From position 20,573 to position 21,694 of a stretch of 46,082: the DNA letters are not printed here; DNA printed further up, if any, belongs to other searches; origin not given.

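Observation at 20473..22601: HipA-like kinase / DUF3037 / 78-aa protein cassette: candidate uncharacterised kinase-based toxin-antitoxin or defence-type module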

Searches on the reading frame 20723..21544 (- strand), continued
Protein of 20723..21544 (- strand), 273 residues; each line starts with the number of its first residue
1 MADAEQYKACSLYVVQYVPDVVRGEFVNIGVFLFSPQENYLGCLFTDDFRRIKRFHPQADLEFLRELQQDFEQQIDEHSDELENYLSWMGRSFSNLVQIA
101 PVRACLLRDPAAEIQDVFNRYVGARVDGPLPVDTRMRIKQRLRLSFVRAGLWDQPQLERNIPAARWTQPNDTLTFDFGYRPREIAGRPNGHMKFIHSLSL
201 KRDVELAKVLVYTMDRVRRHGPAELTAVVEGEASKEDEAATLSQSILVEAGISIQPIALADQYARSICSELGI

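Call 43: find_homologous_proteins(query=L036:3989-4816:+, max_evalue=0.00001)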
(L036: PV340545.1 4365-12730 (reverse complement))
Query L036:3989-4816:+ (275 aa): 121 proteins with E <= 0.00001 among 497 candidates; the best 120 are listed.
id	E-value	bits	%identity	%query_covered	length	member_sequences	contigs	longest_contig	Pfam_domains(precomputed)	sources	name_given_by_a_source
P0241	1.1e-178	610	99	100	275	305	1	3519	PF11236.14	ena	-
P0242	2.0e-159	547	87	99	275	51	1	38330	PF11236.14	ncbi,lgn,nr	ncbi:DUF3037 domain-containing protein [Salmonella enterica subsp. enterica serovar Albany]|nr:DUF30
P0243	6.3e-157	539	85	100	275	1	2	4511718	PF11236.14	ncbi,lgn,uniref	ncbi:DUF3037 domain-containing protein [Pantoea sp. FN0302]|uniref:DUF3037 domain-containing protein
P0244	7.7e-154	529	83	99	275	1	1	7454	PF11236.14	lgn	-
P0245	2.7e-153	527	85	99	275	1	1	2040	PF11236.14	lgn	-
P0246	1.2e-152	525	84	99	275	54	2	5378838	PF11236.14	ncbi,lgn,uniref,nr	ncbi:DUF3037 domain-containing protein [Klebsiella pneumoniae]|uniref:DUF3037 domain-containing prot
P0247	1.9e-152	524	84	99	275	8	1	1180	PF11236.14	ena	-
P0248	5.8e-152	523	83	99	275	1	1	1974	PF11236.14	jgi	jgi:hypothetical protein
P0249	3.5e-150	517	82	100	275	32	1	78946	PF11236.14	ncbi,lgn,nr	ncbi:TPA: DUF3037 domain-containing protein [Klebsiella aerogenes]|nr:DUF3037 domain-containing prot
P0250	7.1e-149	512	82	100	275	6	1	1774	PF11236.14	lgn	-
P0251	1.3e-145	502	79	99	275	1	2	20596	PF11236.14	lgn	-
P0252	1.5e-145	502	81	99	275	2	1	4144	PF11236.14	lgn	-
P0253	1.8e-144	498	80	99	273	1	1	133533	PF11236.14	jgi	-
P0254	4.3e-142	490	79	99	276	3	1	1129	PF11236.14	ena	-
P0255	1.2e-128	446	71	97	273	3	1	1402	PF11236.14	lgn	-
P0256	4.3e-127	441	71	99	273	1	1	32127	PF11236.14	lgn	-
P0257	7.7e-127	440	70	99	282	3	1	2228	PF11236.14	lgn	-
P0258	1.1e-121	423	68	99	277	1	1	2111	PF11236.14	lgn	-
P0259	1.8e-121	423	68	99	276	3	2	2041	PF11236.14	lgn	-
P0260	3.7e-120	418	68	99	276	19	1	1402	PF11236.14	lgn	-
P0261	6.9e-119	414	66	100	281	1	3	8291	PF11236.14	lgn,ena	-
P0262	8.0e-118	411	67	99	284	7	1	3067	PF11236.14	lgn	-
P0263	1.2e-117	410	66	99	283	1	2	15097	PF11236.14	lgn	-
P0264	1.6e-117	410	66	99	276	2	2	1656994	PF11236.14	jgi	-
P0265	3.8e-111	389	65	97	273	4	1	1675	PF11236.14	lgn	-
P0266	8.9e-110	384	64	99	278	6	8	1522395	PF11236.14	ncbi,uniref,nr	ncbi:DUF3037 domain-containing protein [Serratia sp. CY81684]|uniref:DUF3037 domain-containing prote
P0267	1.5e-107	377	73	85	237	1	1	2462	PF11236.14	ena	-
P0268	5.2e-103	362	60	99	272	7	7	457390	PF11236.14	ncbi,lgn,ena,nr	nr:DUF3037 domain-containing protein [uncultured Serratia sp.]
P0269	2.3e-100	353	58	98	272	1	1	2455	PF11236.14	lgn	-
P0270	7.6e-99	349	58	98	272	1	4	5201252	PF11236.14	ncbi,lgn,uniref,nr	ncbi:DUF3037 domain-containing protein [Enterobacter sp. ESY66]|uniref:DUF3037 domain-containing pro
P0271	3.3e-97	343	56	99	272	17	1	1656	PF11236.14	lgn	-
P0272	5.5e-97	342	57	99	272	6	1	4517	PF11236.14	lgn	-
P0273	8.0e-97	342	57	99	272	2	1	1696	PF11236.14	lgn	-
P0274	2.5e-96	340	58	99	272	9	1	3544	PF11236.14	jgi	-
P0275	6.8e-96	339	56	99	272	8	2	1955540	PF11236.14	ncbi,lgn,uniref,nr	ncbi:DUF3037 domain-containing protein [Yersinia massiliensis]|uniref:DUF3037 domain-containing prot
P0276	2.1e-95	337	56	99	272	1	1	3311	PF11236.14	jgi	jgi:Protein of unknown function (DUF3037)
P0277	2.9e-95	337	57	99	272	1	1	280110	PF11236.14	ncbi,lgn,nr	ncbi:DUF3037 domain-containing protein [Serratia rubidaea]|nr:DUF3037 domain-containing protein [Ser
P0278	3.2e-95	337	55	98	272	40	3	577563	PF11236.14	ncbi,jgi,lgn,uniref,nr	ncbi:DUF3037 domain-containing protein [Atlantibacter hermannii]|uniref:DUF3037 domain-containing pr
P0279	4.0e-95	336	56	98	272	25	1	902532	PF11236.14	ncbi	ncbi:TPA: DUF3037 domain-containing protein [Enterobacter cancerogenus]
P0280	3.6e-94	333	56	99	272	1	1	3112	PF11236.14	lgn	-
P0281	2.6e-93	330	54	99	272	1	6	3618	PF11236.14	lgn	-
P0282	3.6e-92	327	55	99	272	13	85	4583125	PF11236.14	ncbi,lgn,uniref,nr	ncbi:Protein of uncharacterised function (DUF3037) [Yersinia enterocolitica]|uniref:DUF3037 domain-c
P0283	9.1e-92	325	55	99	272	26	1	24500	PF11236.14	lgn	-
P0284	1.4e-91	325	54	99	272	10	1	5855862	PF11236.14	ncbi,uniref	ncbi:DUF3037 domain-containing protein [Klebsiella oxytoca]|uniref:DUF3037 domain-containing protein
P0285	1.4e-91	325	54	99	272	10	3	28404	PF11236.14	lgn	-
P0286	2.1e-91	324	54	99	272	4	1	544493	PF11236.14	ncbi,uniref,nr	ncbi:DUF3037 domain-containing protein [Cronobacter dublinensis]|uniref:DUF3037 domain-containing pr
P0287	1.8e-89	318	53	98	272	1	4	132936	PF11236.14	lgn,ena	-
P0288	3.3e-89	317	54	99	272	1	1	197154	PF11236.14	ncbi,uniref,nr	ncbi:DUF3037 domain-containing protein [Erwinia rhapontici]|uniref:DUF3037 domain-containing protein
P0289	5.2e-89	316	54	98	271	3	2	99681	PF11236.14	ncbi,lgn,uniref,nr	ncbi:hypothetical protein BIY29_05595 [Brenneria alni]|uniref:DUF3037 domain-containing protein n=1 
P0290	1.3e-88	315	53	98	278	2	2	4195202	PF11236.14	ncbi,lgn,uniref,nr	ncbi:DUF3037 domain-containing protein [Xenorhabdus doucetiae]|uniref:DUF3037 domain-containing prot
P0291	2.4e-88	314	53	99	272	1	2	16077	PF11236.14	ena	-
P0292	9.9e-88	312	52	99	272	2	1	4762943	PF11236.14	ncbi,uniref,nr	ncbi:DUF3037 domain-containing protein [unidentified bacterial endosymbiont]|uniref:DUF3037 domain-c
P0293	1.6e-87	311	51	99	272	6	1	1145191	PF11236.14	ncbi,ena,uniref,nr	ncbi:DUF3037 domain-containing protein [Enterobacter bugandensis]|uniref:DUF3037 domain-containing p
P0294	1.9e-87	311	54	98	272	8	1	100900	PF11236.14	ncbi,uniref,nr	ncbi:DUF3037 domain-containing protein [Photorhabdus caribbeanensis]|uniref:DUF3037 domain-containin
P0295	3.8e-87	310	51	99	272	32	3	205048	PF11236.14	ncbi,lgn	ncbi:TPA: DUF3037 domain-containing protein [Enterobacter hormaechei]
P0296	4.2e-87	310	53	99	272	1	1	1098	PF11236.14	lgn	-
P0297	9.1e-87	309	52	99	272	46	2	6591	PF11236.14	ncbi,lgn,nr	ncbi:DUF3037 domain-containing protein [Salmonella enterica subsp. enterica]|nr:DUF3037 domain-conta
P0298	9.4e-87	309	52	99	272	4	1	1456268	PF11236.14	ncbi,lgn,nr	ncbi:DUF3037 domain-containing protein [Serratia marcescens]|nr:DUF3037 domain-containing protein [S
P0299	9.8e-87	309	52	99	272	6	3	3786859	PF11236.14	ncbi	ncbi:DUF3037 domain-containing protein [Edwardsiella tarda]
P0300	1.1e-86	309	52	99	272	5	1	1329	PF11236.14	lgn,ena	-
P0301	1.2e-85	305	51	98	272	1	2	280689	PF11236.14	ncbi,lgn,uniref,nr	ncbi:DUF3037 domain-containing protein [Xenorhabdus bovienii]|uniref:DUF3037 domain-containing prote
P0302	3.3e-85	304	51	99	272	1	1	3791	PF11236.14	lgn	-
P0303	3.6e-85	304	51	98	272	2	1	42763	PF11236.14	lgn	-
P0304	7.3e-85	303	52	98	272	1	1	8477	PF11236.14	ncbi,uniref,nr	ncbi:hypothetical protein Xbed_03519 [Xenorhabdus beddingii]|uniref:DUF3037 domain-containing protei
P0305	1.1e-84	302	49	99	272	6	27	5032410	PF11236.14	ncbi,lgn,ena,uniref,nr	ncbi:DUF3037 domain-containing protein [Citrobacter braakii]|uniref:DUF3037 domain-containing protei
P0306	1.2e-84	302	51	99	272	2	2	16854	PF11236.14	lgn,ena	-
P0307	3.6e-83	297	50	99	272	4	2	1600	PF11236.14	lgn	-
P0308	7.0e-83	296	49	98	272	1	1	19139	PF11236.14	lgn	-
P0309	8.8e-83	296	49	99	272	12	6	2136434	PF11236.14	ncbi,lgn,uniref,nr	ncbi:DUF3037 domain-containing protein [Escherichia coli]|uniref:DUF3037 domain-containing protein n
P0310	1.4e-82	295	51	98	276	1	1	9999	PF11236.14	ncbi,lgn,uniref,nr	ncbi:DUF3037 domain-containing protein [Serratia rubidaea]|uniref:DUF3037 domain-containing protein 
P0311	7.8e-80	286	50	99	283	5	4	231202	PF11236.14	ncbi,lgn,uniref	ncbi:DUF3037 domain-containing protein [Hafnia paralvei]|uniref:DUF3037 domain-containing protein n=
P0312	4.0e-78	281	49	98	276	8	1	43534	PF11236.14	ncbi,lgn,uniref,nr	ncbi:Protein of uncharacterised function (DUF3037) [Serratia proteamaculans]|uniref:DUF3037 domain-c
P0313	3.2e-77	278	48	99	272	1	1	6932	PF11236.14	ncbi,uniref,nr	ncbi:DUF3037 domain-containing protein [Brenneria populi subsp. brevivirga]|uniref:DUF3037 domain-co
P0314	7.3e-77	276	49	99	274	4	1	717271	PF11236.14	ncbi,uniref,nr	ncbi:DUF3037 domain-containing protein [Providencia rettgeri]|uniref:DUF3037 domain-containing prote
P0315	1.9e-74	269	48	98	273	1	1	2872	PF11236.14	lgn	-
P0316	2.3e-73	265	48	99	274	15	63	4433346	PF11236.14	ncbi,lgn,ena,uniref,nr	ncbi:DUF3037 domain-containing protein [Proteus mirabilis]|uniref:DUF3037 domain-containing protein 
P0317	9.2e-73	263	48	97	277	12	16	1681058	PF11236.14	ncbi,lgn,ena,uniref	ncbi:DUF3037 domain-containing protein [Morganella morganii]|uniref:DUF3037 domain-containing protei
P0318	1.6e-72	262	47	99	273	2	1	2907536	PF11236.14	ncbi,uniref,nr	ncbi:hypothetical protein CKG00_02535 [Morganella morganii]|uniref:DUF3037 domain-containing protein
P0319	2.2e-72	262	46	99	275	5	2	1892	PF11236.14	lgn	-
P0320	8.8e-71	257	47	98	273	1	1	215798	PF11236.14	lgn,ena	-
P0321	1.1e-66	243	46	94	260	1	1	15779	PF11236.14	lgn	-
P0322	4.1e-48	182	36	98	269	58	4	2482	PF11236.14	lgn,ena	-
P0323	1.0e-45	174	36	98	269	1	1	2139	PF11236.14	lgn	-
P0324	2.6e-45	173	34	97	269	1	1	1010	PF11236.14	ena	-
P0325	5.7e-45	172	36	93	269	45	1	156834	PF11236.14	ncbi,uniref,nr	ncbi:DUF3037 domain-containing protein [Pseudomonas sp. PGPR40]|uniref:DUF3037 domain-containing pro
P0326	1.1e-44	171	34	98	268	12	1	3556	PF11236.14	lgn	-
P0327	1.1e-44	171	33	98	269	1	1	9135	PF11236.14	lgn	-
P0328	3.5e-44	169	35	98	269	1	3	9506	PF11236.14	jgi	jgi:hypothetical protein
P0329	3.9e-44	169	34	98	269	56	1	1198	PF11236.14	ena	-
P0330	1.0e-43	168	36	90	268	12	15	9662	PF11236.14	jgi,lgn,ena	-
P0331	2.0e-43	167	34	98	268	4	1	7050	PF11236.14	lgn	-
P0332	2.5e-43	167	36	87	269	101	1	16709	PF11236.14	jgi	jgi:hypothetical protein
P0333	2.6e-43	167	36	85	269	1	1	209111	PF11236.14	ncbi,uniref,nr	ncbi:hypothetical protein BVH01_04985 [Pseudomonas sp. PA1(2017)]|uniref:DUF3037 domain-containing p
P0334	3.5e-43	166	36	87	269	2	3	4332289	PF11236.14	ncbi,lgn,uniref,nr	ncbi:DUF3037 domain-containing protein [Stutzerimonas xanthomarina]|uniref:DUF3037 domain-containing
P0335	3.8e-43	166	35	85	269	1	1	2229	PF11236.14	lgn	-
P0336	5.4e-43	165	37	85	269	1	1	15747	PF11236.14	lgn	-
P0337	1.5e-42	164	36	90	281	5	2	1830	PF11236.14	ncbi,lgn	ncbi:hypothetical protein D3C84_730670 [compost metagenome]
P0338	1.6e-42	164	32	98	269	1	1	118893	PF11236.14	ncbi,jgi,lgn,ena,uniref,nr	ncbi:hypothetical protein BI292_03305 [Pseudomonas sp. 43NM1]|jgi:hypothetical protein|uniref:DUF303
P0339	2.2e-42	163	34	92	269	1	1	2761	PF11236.14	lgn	-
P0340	2.5e-42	163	33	100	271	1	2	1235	PF11236.14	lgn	-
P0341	2.7e-41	160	34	93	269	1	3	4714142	PF11236.14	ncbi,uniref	ncbi:DUF3037 domain-containing protein [Azorhizophilus paspali]|uniref:DUF3037 domain-containing pro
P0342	5.4e-41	159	35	98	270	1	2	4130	PF11236.14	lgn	-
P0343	6.3e-41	159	33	98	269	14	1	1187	PF11236.14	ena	-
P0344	2.5e-40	157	37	84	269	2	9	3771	PF11236.14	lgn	-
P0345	4.2e-40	156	33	98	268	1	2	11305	PF11236.14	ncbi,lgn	-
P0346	9.2e-38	148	33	99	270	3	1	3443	PF11236.14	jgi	-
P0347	2.0e-37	147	34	87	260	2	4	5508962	PF11236.14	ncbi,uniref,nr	ncbi:DUF3037 domain-containing protein [Pseudomonas sp. CCI3.2]|uniref:DUF3037 domain-containing pro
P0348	1.3e-35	141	32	97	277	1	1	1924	PF11236.14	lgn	-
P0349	7.5e-34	136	63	39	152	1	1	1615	PF11236.14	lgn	-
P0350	4.0e-33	133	32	94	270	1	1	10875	PF11236.14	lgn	-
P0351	1.5e-31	128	27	99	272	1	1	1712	PF11236.14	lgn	-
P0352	1.1e-30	125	32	97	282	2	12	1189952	PF11236.14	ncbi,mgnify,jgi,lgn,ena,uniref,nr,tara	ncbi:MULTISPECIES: DUF3037 domain-containing protein [Idiomarina]|mgnify:CR=1 FL=1|uniref:DUF3037 do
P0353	1.1e-27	115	30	97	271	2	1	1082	PF11236.14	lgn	-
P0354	2.3e-27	114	29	97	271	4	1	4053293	PF11236.14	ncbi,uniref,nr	ncbi:hypothetical protein CFI10_11325 [Marinobacterium iners]|uniref:DUF3037 domain-containing prote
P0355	1.2e-20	92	30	81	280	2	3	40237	PF11236.14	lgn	-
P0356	3.3e-19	88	28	85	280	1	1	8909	PF11236.14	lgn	-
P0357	1.1e-18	86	26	97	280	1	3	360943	PF11236.14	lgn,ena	-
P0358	4.5e-18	84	29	84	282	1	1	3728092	PF11236.14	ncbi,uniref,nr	ncbi:DUF3037 domain-containing protein [Novosphingobium sp. KA1]|uniref:DUF3037 domain-containing pr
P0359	8.5e-18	83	29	84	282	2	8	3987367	PF11236.14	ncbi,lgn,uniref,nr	ncbi:DUF3037 domain-containing protein [Sphingomonas sp. AAP5]|uniref:DUF3037 domain-containing prot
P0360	3.7e-17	81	29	82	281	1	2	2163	PF11236.14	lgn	-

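Call 46: fold_search(model_id=the predicted structure, library=viral)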
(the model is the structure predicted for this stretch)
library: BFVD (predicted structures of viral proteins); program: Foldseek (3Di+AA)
matches with E <= 10: 881; with E <= 0.001: 4
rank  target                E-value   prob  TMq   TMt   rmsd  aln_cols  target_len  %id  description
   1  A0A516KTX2            2.4e-09  1.00  0.36  0.38  15.4       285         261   17  (no name in the UniProt tables at hand)
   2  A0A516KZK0            3.9e-09  1.00  0.32  0.30  14.4       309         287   11  (no name in the UniProt tables at hand)
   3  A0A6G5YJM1            2.2e-04  1.00  0.31  0.42   9.0       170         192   14  (no name in the UniProt tables at hand)
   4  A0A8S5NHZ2            6.3e-04  0.98  0.32  0.34  17.3       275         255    9  DUF1828 domain-containing protein [Siphoviridae sp. ctRg81]
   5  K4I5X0                1.3e-03  0.99  0.30  0.38   7.7       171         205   10  Uncharacterized protein [Salmonella phage STML-198]
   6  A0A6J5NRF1            1.4e-03  1.00  0.30  0.58   5.9       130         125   15  Uncharacterized protein [uncultured Caudovirales phage]
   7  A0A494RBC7            1.6e-03  0.98  0.25  0.41   8.8       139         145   14  (no name in the UniProt tables at hand)
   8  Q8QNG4                1.7e-03  0.93  0.26  0.16   9.9       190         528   10  EsV-1-115 [Ectocarpus siliculosus virus 1 (isolate New Zealand/Kaikoura/1988)]
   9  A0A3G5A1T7            2.1e-03  1.00  0.30  0.43   5.4       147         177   11  Uncharacterized protein [Gaeavirus sp.]
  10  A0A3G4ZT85            2.8e-03  1.00  0.32  0.37   4.9       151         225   10  Uncharacterized protein [Edafosvirus sp.]
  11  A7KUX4                4.6e-03  0.92  0.30  0.29  12.0       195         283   11  (no name in the UniProt tables at hand)
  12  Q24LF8                5.2e-03  0.98  0.26  0.46   5.3       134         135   14  Uncharacterized protein [Clostridium phage phiCD119 (strain Clostridium difficile/United States/Govind/2006)]
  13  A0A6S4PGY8            6.7e-03  0.92  0.27  0.39   7.8       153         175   10  Endonuclease [uncultured phage_MedDCM-OCT-S39-C11]
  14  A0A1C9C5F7            7.6e-03  0.87  0.25  0.20  12.6       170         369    8  C2H2-type domain-containing protein [Heterosigma akashiwo virus 01]
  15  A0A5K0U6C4            8.1e-03  0.85  0.24  0.14   6.5       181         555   10  Uncharacterized protein [Yasminevirus sp. GU-2018]
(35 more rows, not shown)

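Call 53: search_protein_families(library=phrogs, proteins=[window:20723-21544:-], max_evalue=0.1)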
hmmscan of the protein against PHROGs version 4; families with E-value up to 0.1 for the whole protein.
window:20723-21544:- (273 aa): 3 families
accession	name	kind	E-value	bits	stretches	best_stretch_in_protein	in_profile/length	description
phrog_5137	-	unknown function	2.5e-12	48.2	1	10-123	5-130/279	-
phrog_14695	-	unknown function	0.0029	18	1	15-63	23-70/289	-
phrog_7610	-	unknown function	0.021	15.7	1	14-89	8-86/245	-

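Call 69: search_solved_structures(query=A1, max_evalue=1)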
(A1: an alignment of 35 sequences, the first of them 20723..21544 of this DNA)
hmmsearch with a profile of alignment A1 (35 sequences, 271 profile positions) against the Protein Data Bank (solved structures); distinct sequences matched with E-value up to 1: 0.
